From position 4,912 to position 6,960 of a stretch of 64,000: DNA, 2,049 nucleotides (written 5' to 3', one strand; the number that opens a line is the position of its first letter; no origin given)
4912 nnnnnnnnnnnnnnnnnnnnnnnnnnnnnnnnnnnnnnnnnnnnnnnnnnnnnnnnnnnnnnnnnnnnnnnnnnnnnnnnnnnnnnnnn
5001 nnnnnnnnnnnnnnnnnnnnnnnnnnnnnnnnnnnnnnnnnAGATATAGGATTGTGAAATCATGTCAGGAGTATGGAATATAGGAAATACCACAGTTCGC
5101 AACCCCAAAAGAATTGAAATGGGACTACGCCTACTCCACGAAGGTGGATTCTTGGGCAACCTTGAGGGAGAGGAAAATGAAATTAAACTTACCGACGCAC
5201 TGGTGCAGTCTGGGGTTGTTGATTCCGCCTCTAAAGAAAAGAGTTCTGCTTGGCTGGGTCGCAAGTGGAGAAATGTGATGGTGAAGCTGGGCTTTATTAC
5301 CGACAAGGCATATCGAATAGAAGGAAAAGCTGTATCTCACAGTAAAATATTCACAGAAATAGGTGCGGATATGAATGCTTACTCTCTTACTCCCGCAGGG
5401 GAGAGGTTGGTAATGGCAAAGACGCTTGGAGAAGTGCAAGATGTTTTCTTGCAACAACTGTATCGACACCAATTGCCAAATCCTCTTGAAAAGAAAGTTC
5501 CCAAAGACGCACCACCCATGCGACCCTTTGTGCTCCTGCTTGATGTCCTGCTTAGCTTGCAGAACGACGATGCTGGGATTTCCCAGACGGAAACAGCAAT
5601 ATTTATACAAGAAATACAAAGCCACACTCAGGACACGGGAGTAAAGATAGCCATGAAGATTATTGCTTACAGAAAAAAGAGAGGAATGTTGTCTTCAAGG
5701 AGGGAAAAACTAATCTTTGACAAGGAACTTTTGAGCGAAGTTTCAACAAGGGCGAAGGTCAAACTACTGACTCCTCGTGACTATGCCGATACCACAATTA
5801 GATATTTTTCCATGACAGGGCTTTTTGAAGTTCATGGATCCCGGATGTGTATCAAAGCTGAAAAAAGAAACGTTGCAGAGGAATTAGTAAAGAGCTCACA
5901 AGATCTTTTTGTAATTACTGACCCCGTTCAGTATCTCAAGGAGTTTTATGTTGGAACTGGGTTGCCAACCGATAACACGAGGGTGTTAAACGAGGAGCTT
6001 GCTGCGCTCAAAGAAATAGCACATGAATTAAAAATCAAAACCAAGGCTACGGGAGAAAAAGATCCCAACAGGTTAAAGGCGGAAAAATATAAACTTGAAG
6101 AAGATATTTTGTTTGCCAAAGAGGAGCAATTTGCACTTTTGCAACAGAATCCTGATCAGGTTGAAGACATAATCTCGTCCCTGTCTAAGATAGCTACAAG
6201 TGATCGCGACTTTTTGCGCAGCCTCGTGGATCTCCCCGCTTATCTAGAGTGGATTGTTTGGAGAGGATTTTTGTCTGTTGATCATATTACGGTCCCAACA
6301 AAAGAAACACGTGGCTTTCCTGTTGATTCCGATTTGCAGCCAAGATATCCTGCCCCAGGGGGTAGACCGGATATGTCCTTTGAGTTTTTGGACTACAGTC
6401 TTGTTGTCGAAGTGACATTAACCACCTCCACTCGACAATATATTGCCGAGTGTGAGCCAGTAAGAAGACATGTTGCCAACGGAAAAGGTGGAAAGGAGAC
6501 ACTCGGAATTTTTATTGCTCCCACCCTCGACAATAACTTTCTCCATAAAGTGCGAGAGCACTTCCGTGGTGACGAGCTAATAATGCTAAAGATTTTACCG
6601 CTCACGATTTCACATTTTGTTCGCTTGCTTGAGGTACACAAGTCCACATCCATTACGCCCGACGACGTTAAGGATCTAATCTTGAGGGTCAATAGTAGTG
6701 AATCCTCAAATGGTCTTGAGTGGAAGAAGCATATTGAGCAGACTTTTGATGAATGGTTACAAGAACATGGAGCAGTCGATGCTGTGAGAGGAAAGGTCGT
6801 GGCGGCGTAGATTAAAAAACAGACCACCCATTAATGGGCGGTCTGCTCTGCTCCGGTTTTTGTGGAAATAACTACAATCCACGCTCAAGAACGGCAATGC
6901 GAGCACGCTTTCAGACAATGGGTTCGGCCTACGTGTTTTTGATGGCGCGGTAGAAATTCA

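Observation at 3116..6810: FokI-like Type IIS system: two-domain Dam-like methyltransferase plus endonuclease whose catalytic Lys position appears to be Thr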

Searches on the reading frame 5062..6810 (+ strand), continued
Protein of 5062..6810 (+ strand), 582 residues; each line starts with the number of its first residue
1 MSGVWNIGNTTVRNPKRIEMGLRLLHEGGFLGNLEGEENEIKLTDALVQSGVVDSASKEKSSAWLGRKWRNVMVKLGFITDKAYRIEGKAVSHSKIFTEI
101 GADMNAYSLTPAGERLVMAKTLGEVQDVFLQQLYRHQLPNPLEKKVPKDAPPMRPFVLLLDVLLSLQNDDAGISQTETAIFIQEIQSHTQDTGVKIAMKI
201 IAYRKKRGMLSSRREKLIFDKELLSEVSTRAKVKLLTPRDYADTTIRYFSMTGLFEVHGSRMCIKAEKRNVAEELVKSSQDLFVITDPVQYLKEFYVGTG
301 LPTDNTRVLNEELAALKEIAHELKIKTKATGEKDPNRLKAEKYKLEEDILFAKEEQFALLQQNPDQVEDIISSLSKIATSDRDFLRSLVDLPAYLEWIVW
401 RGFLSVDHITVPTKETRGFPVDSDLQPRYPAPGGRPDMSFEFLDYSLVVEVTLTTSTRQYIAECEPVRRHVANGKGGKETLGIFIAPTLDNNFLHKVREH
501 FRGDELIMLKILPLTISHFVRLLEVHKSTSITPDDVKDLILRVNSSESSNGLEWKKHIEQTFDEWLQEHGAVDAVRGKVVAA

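Call 27: find_related_loci(query=A1, collection=genome_contigs, flank=5000)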
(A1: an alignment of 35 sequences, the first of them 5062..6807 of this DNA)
Query A1 (582 aa) in genome_contigs; peptide patterns used: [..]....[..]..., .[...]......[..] (x = any residue, [..] = any of these).
436 stretches matched a pattern; 380 encode a relative of the query (tblastn E <= 1e-3); the best 80 are kept; 80 distinct loci.
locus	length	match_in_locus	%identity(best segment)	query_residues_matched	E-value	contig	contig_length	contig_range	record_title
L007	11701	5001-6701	54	1-568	0e+0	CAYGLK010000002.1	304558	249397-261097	MAG TPA_asm: uncultured Candidatus Saccharibacteria bacterium isolate ERP117304_co1_160 genome assembly, contig: NODE_36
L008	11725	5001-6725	40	1-566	1e-126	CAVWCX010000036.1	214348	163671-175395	MAG: Candidatus Methanoperedenaceae archaeon isolate MFD03899.bin.2.194 genome assembly, contig: contig_8424, whole geno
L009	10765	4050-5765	40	1-567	1e-120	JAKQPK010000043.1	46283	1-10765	MAG: Candidatus Omnitrophota bacterium isolate USMO_maxbin.079 k141_1227469, whole genome shotgun sequence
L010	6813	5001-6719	38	1-568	2e-118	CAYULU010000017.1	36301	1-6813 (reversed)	MAG TPA_asm: uncultured bacterium isolate SRP263991_co2_526 genome assembly, contig: NODE_1043_length_36301_cov_87.48551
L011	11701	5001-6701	38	4-566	1e-117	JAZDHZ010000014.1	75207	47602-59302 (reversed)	MAG: Candidatus Omnitrophota bacterium isolate MEGAHIT-group-0.379 k141_10949393, whole genome shotgun sequence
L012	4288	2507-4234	36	1-565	6e-112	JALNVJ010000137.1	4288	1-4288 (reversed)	MAG: Bacteroidales bacterium isolate SO_2016_CLC_T1 bin 6 scaffold36819_PH3_Jul14_2016, whole genome shotgun sequence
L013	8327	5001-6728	37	1-565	1e-109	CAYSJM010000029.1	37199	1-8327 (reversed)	MAG TPA_asm: uncultured Ignavibacteriaceae bacterium isolate SRP107338_co1_235 genome assembly, contig: NODE_705_length_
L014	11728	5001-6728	37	1-565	4e-109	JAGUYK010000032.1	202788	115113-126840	MAG: Ignavibacteriales bacterium isolate DeMMO6_3 c_000000113907, whole genome shotgun sequence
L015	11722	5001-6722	37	1-565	3e-108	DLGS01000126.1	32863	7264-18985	MAG TPA_asm: Bacteroidetes bacterium UBA7688 UBA7688_contig_12643, whole genome shotgun sequence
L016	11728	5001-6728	36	1-565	2e-107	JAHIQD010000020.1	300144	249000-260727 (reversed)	MAG: Bacteroidetes bacterium isolate KR13_S3.mb.99 KR13_S3.mb.99_k141_556012, whole genome shotgun sequence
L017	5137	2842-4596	37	1-574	4e-107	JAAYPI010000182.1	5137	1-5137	MAG: Bacteroidales bacterium isolate AS22ysBPME_181 241305_AS22, whole genome shotgun sequence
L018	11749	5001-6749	36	1-572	1e-106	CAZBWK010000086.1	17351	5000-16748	MAG TPA_asm: uncultured Prolixibacteraceae bacterium isolate SRP241341_co1_279 genome assembly, contig: NODE_3683_length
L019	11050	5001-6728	37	1-565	9e-107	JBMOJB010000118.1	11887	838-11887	MAG: Saprospiraceae bacterium isolate Deming_bin.507 contig16049, whole genome shotgun sequence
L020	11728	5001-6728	36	1-565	1e-105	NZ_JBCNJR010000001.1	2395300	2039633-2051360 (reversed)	MAG: Chitinophaga sp. isolate SMAGNO2 Contig1, whole genome shotgun sequence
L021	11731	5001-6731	35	1-565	9e-106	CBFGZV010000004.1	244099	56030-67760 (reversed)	MAG TPA_asm: uncultured Chitinophaga sp. isolate SRR29654721_concoct_45 genome assembly, contig: ERZ27252565.11, whole g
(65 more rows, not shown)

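Call 31: predict_structure(alignment_id=A1)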
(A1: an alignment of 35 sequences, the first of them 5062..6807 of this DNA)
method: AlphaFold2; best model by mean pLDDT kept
length: 582 residues; sequences in the alignment: 35
mean_pLDDT: 87.6   pTM: 0.84
mean pLDDT of the five models: 87.6, 86.8, 86.7, 85.9, 85.7
residues with pLDDT >= 90: 337; 70-90: 209; 50-70: 25; < 50: 11
segments of 3 or more residues with pLDDT < 50: 572-582
pLDDT, mean of each block of 10 residues (from residue 1): 79 85 93 91 89 66 89 93 81 78 88 94 93 92 84 93 90 95 91 95 96 95 95 92 92 88 91 90 80 87 88 91 85 87 93 93 94 94 84 93 86 91 86 85 92 68 79 82 91 84 86 95 93 94 87 92 91 41 40
secondary structure, 60 per line:
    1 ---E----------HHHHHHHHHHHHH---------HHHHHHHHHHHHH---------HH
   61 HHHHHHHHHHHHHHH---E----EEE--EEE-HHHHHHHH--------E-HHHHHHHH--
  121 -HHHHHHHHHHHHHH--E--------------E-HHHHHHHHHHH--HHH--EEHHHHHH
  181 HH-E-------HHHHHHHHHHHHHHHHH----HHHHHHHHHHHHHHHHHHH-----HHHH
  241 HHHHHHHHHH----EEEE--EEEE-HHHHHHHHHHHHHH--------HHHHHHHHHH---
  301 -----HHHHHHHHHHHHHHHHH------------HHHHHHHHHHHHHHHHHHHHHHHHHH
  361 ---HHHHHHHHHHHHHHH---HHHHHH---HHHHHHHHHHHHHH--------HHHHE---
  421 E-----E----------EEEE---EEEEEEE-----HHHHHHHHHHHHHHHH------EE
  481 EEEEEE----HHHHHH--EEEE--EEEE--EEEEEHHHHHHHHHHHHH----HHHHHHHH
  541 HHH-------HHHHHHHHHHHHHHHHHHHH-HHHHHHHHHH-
elements in order: H15-27 H37-49 H59-75 E84-86 E89-91 H93-100 H111-118 H122-135 H155-165 H175-182 H192-208 H213-231 H237-250 E255-258 E261-264 H266-279 H288-297 H306-322 H335-360 H364-378 H382-387 H391-404 H413-416 E438-441 E445-451 H457-472 E479-486 H491-496 E499-502 E505-508 E511-515 H516-528 H533-543 H551-570 H572-581

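Call 34: fold_search(model_id=the predicted structure, library=pdb)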
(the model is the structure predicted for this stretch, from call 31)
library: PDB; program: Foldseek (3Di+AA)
matches with E <= 10: 174; with E <= 0.001: 13
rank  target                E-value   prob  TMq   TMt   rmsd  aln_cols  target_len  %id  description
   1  5lhc_A                1.5e-23  1.00  0.67  0.68   6.4       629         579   22  The structure of D456A mutant of Nt.BspD6I nicking endonuclease at 0.24 nm resolution . (released 2017-08-16)
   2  5liq_A                2.0e-23  1.00  0.68  0.68   6.3       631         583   22  The structure of C160S,C508S,C578S mutant of Nt.BspD6I nicking endonuclease at 0.185 nm resolution . (released 2017-08-02)
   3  5liq_B                2.8e-23  1.00  0.68  0.68   6.1       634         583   22  The structure of C160S,C508S,C578S mutant of Nt.BspD6I nicking endonuclease at 0.185 nm resolution . (released 2017-08-02)
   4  2ewf                  2.8e-23  1.00  0.68  0.67   6.2       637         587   22  Crystal structure of the site-specific DNA nickase N.BspD6I (released 2006-11-21)
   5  6qnz_B                2.9e-23  1.00  0.66  0.68   6.3       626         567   22  Crystal structure of the site-specific DNA nickase N.BspD6I E418A Mutant (released 2020-03-04)
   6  5liz                  4.6e-23  1.00  0.66  0.66   6.5       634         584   22  The structure of Nt.BspD6I nicking endonuclease with all cysteines mutated by serine residues at 0.19 nm resolution . (released 2017-08-02)
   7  5lhc_B                5.5e-23  1.00  0.69  0.69   6.1       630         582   22  The structure of D456A mutant of Nt.BspD6I nicking endonuclease at 0.24 nm resolution . (released 2017-08-16)
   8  6qnz_A                2.9e-22  1.00  0.67  0.68   6.2       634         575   22  Crystal structure of the site-specific DNA nickase N.BspD6I E418A Mutant (released 2020-03-04)
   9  2p14                  5.9e-07  1.00  0.29  0.85   2.8       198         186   22  Crystal structure of small subunit (R.BspD6I2) of the heterodimeric restriction endonuclease R.BspD6I (released 2008-03-11)
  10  5hnf_A                1.4e-04  1.00  0.28  0.54   6.8       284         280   13  Crystal structure of pyrene- and phenanthrene-modified DNA in complex with the BpuJ1 endonuclease binding domain (released 2016-08-17)
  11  5hlt_A                3.3e-04  1.00  0.31  0.56   7.3       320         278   11  Crystal structure of pyrene- and phenanthrene-modified DNA in complex with the BpuJ1 endonuclease binding domain (released 2016-08-17)
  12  5hnh_A                4.1e-04  1.00  0.28  0.53   6.9       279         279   12  Crystal structure of pyrene- and phenanthrene-modified DNA in complex with the BpuJ1 endonuclease binding domain (released 2016-08-17)
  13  2vla_A                8.0e-04  1.00  0.26  0.49   8.1       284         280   13  Crystal structure of restriction endonuclease BpuJI recognition domain in complex with cognate DNA (released 2008-05-06)
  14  7uch                  5.1e-02  0.09  0.10  0.09  22.5       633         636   13  AprA Methyltransferase 1 - GNAT in complex with Mn2+ , SAM, and Di-methyl-malonate (released 2022-06-01)
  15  8glv_DA               1.1e-01  0.06  0.09  0.02  55.4       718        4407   12  96-nm repeat unit of doublet microtubules from Chlamydomonas reinhardtii flagella (released 2023-05-31)
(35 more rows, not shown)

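Call 66: search_protein_families(library=padloc, proteins=[window:5062-6810:+], max_evalue=0.001)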
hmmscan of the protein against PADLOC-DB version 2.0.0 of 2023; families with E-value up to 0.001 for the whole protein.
window:5062-6810:+ (582 aa): 5 families
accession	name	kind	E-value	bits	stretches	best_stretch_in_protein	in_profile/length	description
PDLC03463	REase_II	-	9.2e-65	217.3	1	4-565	3-563/570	Type II restriction enzyme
PDLC03394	REase_II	-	9e-28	95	1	109-528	92-551/684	Type II nicking endonuclease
PDLC03393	REase_II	-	1.1e-16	58.2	2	347-527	391-572/624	Type II nicking endonuclease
PDLC03507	REase_II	-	6.2e-14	49.5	2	368-526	375-530/542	Type II restriction enzyme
PDLC03557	REase_II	-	1.3e-09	35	1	343-494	413-571/648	Type II restriction enzyme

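Call 75: find_encoding_contigs(protein=P0003, flank=5000, max_places=2)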
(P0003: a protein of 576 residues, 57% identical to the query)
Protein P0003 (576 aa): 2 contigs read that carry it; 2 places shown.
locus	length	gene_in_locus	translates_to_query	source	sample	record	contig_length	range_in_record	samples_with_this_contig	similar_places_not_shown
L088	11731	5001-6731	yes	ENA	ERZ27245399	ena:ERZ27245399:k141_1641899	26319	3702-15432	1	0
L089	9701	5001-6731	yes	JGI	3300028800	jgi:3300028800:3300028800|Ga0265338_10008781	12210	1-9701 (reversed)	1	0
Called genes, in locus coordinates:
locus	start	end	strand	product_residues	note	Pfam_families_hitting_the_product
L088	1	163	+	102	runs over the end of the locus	-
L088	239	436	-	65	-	-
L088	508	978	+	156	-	-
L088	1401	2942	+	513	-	PF02518:HATPase_c, PF13589:HATPase_c_3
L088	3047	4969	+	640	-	PF02086:MethyltransfD12, PF03602:Cons_hypoth95 (faint), PF02086:MethyltransfD12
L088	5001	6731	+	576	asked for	PF09491:RE_AlwI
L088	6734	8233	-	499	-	PF00239:Resolvase, PF07508:Recombinase, PF13408:Zn_ribbon_recom (weak)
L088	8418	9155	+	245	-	-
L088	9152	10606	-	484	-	-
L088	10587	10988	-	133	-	-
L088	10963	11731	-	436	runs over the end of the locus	PF02195:ParB_N, PF01555:N6_N4_Mtase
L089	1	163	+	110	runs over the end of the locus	-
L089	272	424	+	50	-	-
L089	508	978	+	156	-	-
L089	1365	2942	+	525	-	PF02518:HATPase_c, PF13589:HATPase_c_3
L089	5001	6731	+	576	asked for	PF09491:RE_AlwI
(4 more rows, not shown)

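Call 76: find_encoding_contigs(protein=P0002, flank=5000, max_places=2)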
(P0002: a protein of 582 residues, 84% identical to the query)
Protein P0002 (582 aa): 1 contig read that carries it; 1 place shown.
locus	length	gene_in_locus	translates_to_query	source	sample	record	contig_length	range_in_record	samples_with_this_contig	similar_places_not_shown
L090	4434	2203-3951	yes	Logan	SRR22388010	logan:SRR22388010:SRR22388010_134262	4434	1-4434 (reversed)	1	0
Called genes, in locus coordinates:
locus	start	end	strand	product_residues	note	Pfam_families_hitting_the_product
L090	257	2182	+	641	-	PF02086:MethyltransfD12, PF03602:Cons_hypoth95 (faint), PF02086:MethyltransfD12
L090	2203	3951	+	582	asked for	PF09491:RE_AlwI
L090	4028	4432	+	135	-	?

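Call 78: search_dna_similar(query=window:5062-6807:+, collection=plasmids, mode=protein, max_rows=12)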
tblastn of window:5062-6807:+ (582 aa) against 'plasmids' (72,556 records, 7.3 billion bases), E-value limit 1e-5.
Records with a match: 13; places in all: 13; records where one place covers at least 80% of the query: 9.
Best place of each record, by identity: <60% 13.
By first word of the organism name: Acinetobacter 6; Geobacillus 2; Leuconostoc 2; Priestia 1; uncultured 1; Macrococcoides 1.
By predicted mobility (MOB-suite, as given by PLSDB): conjugative 5; non-mobilizable 5; mobilizable 3.
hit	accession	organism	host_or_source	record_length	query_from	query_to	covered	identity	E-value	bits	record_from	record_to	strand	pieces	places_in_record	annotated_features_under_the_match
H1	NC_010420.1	Geobacillus stearothermophilus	geothermal site near the Baltic Sea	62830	5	572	98%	33.3%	2e-56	213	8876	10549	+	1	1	AlwI family type II restriction endonuclease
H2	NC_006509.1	Geobacillus kaustophilus HTA426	isolated from the deepest Ocean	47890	5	572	98%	33.1%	3e-57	215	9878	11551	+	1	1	AlwI family type II restriction endonuclease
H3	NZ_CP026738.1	Priestia megaterium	Sporobolus anglicus,cell ...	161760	1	566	97%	33.1%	6e-66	241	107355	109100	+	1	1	AlwI family type II restriction endonuclease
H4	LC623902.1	uncultured bacterium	-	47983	5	576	98%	31.9%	5e-52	199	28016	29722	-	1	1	AlwI family type II restriction endonuclease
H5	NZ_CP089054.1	Acinetobacter ursingii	Homo sapiens,Genome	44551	4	562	96%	29.5%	2e-49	192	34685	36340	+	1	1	AlwI family type II restriction endonuclease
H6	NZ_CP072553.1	Acinetobacter lwoffii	chickens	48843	4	562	96%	29.5%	2e-49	192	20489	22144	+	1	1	AlwI family type II restriction endonuclease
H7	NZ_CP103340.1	Acinetobacter baumannii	Homo sapiens,metagenomic assembly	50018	4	562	96%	29.4%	9e-49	190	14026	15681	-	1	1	AlwI family type II restriction endonuclease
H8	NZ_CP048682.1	Acinetobacter indicus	Migratory bird,feces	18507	4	562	96%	29.1%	9e-50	193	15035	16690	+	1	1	AlwI family type II restriction endonuclease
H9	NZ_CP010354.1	Acinetobacter johnsonii XBB1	Hospital sewage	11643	4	562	96%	29.1%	2e-49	191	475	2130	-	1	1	AlwI family type II restriction endonuclease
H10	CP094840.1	Acinetobacter schindleri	mixed culture,chicken fecal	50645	219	562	59%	32.3%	1e-38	160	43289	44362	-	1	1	AlwI family type II restriction endonuclease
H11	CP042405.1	Leuconostoc mesenteroides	cell culture,kimchi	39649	232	536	52%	24.1%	4e-7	61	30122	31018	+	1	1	AlwI family type II restriction endonuclease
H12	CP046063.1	Leuconostoc mesenteroides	cell culture,kimchi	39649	232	536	52%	24.1%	4e-7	61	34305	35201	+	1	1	AlwI family type II restriction endonuclease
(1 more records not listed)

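Call 80: get_annotated_region(hit=H6, flank=4000)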
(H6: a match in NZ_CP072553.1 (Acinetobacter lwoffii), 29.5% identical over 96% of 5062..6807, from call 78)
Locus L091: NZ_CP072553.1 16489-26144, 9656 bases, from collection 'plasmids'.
description: Acinetobacter lwoffii strain H7 plasmid pH7-48, complete sequence
organism: Acinetobacter lwoffii (NCBI taxid 28090)
taxonomy: Bacteria; Pseudomonadota; Gammaproteobacteria; Moraxellales; Moraxellaceae; Acinetobacter; Acinetobacter lwoffii
host: -; source: chickens; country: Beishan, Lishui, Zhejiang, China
typing (MOB-suite, as given by PLSDB): conjugative; replicon rep_cluster_1193; relaxase MOBQ; mating-pair formation MPF_T
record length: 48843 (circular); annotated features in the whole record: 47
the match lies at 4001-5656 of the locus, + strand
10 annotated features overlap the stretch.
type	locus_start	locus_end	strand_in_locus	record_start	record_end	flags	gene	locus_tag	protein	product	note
CDS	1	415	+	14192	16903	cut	-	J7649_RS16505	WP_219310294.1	type IV secretion system protein VirB4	-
CDS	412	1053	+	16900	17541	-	-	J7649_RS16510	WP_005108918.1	type IV secretion system protein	-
CDS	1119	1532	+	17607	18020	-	-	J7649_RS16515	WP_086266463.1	hypothetical protein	-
CDS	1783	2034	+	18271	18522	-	-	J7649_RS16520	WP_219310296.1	helix-turn-helix transcriptional regulator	-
CDS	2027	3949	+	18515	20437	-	-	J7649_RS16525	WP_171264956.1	Dam family site-specific DNA-(adenine-N6)-methyltransferase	GO:0006306 - DNA methylation [Evidence IEA]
CDS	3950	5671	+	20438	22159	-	-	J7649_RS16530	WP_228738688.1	AlwI family type II restriction endonuclease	-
CDS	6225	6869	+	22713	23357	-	-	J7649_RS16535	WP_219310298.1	recombinase family protein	GO:0006310 - DNA recombination [Evidence IEA]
CDS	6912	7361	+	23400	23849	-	-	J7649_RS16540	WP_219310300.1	hypothetical protein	-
CDS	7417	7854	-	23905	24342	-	-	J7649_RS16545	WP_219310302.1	hypothetical protein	-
CDS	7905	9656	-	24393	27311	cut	-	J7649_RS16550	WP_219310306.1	AAA family ATPase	-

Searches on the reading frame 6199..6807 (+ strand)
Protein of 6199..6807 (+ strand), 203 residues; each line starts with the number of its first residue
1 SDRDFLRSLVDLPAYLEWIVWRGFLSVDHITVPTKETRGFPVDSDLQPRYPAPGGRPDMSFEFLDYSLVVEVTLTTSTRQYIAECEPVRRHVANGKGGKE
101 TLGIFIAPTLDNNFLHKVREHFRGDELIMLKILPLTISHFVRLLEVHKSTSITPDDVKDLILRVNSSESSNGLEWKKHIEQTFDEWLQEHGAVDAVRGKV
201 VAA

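Call 64: predict_structure(alignment_id=A2)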
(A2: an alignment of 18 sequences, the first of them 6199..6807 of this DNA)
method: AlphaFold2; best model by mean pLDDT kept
length: 203 residues; sequences in the alignment: 18
mean_pLDDT: 87.0   pTM: 0.83
mean pLDDT of the five models: 87.0, 86.8, 86.4, 86.1, 71.7
residues with pLDDT >= 90: 117; 70-90: 71; 50-70: 5; < 50: 10
segments of 3 or more residues with pLDDT < 50: 194-203
pLDDT, mean of each block of 10 residues (from residue 1): 79 92 90 93 89 88 95 82 82 85 94 86 90 95 92 94 92 93 94 48 39
secondary structure, 60 per line:
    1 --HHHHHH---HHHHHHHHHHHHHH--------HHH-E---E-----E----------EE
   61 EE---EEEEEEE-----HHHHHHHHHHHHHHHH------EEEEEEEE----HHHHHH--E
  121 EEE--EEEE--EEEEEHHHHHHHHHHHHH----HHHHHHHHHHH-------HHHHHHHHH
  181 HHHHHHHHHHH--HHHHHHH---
elements in order: H3-8 H12-25 E59-62 E66-72 H78-93 E100-107 H112-117 E120-123 E126-129 E132-136 H137-149 H154-164 H172-191 H194-200
